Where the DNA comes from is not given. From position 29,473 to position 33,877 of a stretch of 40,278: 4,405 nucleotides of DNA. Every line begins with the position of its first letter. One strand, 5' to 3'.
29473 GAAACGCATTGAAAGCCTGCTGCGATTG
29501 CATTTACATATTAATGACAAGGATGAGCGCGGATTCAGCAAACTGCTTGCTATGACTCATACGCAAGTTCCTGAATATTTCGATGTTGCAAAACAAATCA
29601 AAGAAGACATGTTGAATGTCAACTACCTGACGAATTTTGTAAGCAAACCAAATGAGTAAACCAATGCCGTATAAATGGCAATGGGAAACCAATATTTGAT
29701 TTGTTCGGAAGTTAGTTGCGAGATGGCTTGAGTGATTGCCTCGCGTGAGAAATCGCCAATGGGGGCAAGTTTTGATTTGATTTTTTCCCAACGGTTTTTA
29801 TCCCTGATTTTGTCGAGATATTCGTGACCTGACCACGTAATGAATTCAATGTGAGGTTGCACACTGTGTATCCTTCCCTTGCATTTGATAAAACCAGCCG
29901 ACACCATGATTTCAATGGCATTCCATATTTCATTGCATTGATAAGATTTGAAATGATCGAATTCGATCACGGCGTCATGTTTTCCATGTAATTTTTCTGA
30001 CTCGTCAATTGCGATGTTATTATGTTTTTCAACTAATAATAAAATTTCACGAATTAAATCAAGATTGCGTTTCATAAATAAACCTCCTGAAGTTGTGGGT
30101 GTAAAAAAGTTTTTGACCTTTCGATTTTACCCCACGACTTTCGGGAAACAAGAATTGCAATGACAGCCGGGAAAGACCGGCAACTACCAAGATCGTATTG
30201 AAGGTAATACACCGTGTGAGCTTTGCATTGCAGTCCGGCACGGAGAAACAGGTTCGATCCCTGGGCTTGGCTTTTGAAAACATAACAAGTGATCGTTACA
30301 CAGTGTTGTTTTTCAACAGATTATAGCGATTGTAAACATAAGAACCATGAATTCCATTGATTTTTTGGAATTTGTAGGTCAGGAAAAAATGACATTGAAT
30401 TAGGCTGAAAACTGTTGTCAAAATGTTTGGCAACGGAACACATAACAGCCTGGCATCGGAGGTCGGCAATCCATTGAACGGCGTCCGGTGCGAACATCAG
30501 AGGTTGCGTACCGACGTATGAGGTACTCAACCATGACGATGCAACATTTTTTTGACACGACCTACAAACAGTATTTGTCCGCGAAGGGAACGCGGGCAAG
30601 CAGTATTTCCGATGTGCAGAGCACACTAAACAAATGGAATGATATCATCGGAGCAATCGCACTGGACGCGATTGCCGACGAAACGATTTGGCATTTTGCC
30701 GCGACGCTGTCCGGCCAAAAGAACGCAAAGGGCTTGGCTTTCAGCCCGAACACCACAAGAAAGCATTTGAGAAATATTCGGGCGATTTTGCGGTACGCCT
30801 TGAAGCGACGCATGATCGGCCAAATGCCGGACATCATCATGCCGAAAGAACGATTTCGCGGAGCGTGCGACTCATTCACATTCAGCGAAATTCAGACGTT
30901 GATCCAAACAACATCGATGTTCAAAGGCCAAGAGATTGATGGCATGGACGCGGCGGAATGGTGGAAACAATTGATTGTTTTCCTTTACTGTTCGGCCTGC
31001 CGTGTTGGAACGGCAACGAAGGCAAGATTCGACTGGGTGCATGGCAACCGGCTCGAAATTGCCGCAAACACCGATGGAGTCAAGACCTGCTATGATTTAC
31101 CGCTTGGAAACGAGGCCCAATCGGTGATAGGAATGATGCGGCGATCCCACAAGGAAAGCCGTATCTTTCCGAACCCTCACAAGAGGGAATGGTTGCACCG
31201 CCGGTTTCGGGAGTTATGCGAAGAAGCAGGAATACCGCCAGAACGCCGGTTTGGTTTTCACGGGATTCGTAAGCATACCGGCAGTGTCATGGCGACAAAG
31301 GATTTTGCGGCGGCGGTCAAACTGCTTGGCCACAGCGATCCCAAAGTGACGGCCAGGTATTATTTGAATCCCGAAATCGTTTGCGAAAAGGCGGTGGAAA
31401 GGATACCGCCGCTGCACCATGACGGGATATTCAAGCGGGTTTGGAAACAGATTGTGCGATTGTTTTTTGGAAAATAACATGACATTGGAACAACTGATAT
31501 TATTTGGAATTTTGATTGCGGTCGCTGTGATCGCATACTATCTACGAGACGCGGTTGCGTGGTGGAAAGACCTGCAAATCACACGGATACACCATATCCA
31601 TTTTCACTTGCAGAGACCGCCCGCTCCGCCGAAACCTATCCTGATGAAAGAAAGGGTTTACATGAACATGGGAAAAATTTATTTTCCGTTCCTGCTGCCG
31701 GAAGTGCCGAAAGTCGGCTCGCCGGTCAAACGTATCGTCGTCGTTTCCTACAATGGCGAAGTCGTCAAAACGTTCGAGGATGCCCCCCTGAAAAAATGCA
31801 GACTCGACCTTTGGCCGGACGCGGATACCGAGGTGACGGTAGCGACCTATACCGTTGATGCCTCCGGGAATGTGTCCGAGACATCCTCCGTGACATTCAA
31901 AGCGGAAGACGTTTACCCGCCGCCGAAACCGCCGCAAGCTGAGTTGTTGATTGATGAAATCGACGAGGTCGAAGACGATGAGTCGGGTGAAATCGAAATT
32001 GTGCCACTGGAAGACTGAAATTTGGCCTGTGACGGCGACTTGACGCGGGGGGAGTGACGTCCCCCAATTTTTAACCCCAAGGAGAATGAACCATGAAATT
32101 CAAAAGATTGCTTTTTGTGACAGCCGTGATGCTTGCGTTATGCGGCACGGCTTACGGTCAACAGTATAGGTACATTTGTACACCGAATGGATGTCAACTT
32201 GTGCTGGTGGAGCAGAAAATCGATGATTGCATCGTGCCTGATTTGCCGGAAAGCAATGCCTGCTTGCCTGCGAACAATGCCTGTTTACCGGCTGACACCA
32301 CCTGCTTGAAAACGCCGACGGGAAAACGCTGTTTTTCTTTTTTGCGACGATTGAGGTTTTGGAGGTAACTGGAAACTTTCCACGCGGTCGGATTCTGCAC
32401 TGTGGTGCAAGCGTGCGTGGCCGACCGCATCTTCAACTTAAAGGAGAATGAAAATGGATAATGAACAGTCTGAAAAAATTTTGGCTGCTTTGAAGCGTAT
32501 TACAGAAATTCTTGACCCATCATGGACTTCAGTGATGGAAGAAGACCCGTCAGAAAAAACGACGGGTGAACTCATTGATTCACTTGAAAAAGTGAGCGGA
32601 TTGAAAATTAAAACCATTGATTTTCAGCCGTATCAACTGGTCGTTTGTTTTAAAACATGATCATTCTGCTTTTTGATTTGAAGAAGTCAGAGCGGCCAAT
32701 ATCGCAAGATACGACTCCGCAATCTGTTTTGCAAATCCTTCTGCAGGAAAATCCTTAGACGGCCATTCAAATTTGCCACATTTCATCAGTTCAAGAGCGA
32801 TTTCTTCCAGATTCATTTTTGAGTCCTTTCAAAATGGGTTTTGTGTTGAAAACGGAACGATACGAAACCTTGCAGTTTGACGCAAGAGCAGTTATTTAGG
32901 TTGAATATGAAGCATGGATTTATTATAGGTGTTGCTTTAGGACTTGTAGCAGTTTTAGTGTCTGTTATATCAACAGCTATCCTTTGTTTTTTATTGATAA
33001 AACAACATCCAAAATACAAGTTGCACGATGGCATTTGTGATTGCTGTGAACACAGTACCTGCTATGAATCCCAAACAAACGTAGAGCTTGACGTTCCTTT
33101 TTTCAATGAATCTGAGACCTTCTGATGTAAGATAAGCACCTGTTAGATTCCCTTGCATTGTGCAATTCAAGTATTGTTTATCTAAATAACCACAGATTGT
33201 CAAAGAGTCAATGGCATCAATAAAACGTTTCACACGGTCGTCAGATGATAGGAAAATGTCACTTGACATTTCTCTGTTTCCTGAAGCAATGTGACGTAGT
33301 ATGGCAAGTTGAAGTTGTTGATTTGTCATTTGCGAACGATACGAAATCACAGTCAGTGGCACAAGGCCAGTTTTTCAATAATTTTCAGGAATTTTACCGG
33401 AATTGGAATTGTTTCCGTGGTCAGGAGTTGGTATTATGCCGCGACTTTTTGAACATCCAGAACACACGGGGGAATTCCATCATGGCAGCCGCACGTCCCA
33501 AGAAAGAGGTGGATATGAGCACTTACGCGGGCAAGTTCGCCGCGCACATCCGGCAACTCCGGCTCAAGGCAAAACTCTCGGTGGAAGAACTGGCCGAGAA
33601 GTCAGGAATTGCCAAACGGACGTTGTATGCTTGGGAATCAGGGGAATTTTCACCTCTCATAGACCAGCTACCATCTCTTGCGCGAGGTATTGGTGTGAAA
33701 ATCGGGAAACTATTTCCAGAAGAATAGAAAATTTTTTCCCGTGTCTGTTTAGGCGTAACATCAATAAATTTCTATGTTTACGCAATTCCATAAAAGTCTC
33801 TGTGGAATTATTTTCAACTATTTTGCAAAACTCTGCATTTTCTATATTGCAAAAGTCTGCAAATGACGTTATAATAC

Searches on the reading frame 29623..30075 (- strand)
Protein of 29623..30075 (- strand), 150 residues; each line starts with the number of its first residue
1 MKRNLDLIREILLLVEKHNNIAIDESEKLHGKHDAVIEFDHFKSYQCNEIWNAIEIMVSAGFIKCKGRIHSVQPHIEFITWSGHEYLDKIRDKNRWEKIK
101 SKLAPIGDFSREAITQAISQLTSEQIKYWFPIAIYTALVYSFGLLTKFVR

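Call 101: search_protein_families(library=pfam, proteins=[window:29623-30075:-], max_evalue=0.01)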
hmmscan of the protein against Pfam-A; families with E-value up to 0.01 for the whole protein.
window:29623-30075:- (150 aa): 1 family
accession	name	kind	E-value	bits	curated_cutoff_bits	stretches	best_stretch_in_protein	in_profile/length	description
PF10711.15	DUF2513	-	5.8e-19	68.7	29.6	1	2-103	1-94/100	Hypothetical protein (DUF2513)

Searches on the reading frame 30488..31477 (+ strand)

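Call 61: search_protein_families(library=pfam, proteins=[window:30488-31477:+], max_evalue=0.01)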
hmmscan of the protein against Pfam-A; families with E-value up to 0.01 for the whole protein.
window:30488-31477:+ (329 aa): 2 families
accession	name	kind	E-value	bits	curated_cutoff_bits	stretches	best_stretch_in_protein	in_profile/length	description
PF00589.27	Phage_integrase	-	5.6e-07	29.9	27.1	1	155-292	20-166/172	Phage integrase family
PF13102.12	Phage_int_SAM_5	-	5.1e-05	24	22.3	1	22-114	6-92/98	Phage integrase SAM-like domain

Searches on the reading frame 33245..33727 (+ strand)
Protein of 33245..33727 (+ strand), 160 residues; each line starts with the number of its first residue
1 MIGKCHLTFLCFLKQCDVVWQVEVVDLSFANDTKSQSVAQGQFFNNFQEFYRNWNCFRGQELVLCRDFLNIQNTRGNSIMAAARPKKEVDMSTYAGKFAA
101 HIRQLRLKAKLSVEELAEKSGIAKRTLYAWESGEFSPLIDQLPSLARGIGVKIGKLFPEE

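Call 101: search_protein_families(library=pfam, proteins=[window:33245-33727:+], max_evalue=0.01)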
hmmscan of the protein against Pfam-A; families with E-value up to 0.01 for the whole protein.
window:33245-33727:+ (160 aa): 7 families
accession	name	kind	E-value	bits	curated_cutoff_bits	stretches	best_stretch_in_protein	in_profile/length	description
PF01381.28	HTH_3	-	5.8e-12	45.9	23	1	102-155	1-54/55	Helix-turn-helix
PF13560.12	HTH_31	-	3.1e-07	31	27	1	98-151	2-56/64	Helix-turn-helix domain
PF12844.13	HTH_19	-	4.8e-07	30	30.2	1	102-156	4-58/64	Helix-turn-helix domain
PF13413.12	HTH_25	-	0.00012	22.3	24.6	1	103-138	3-38/62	Helix-turn-helix domain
PF13443.12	HTH_26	-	0.00056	20.5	22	1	101-155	1-56/63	Cro/C1-type HTH DNA-binding domain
PF01527.26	HTH_Tnp_1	-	0.0044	17.6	24.1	0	102-131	16-44/75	Transposase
PF00376.29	MerR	-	0.0056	16.9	28.2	0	113-132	2-21/38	MerR family regulatory protein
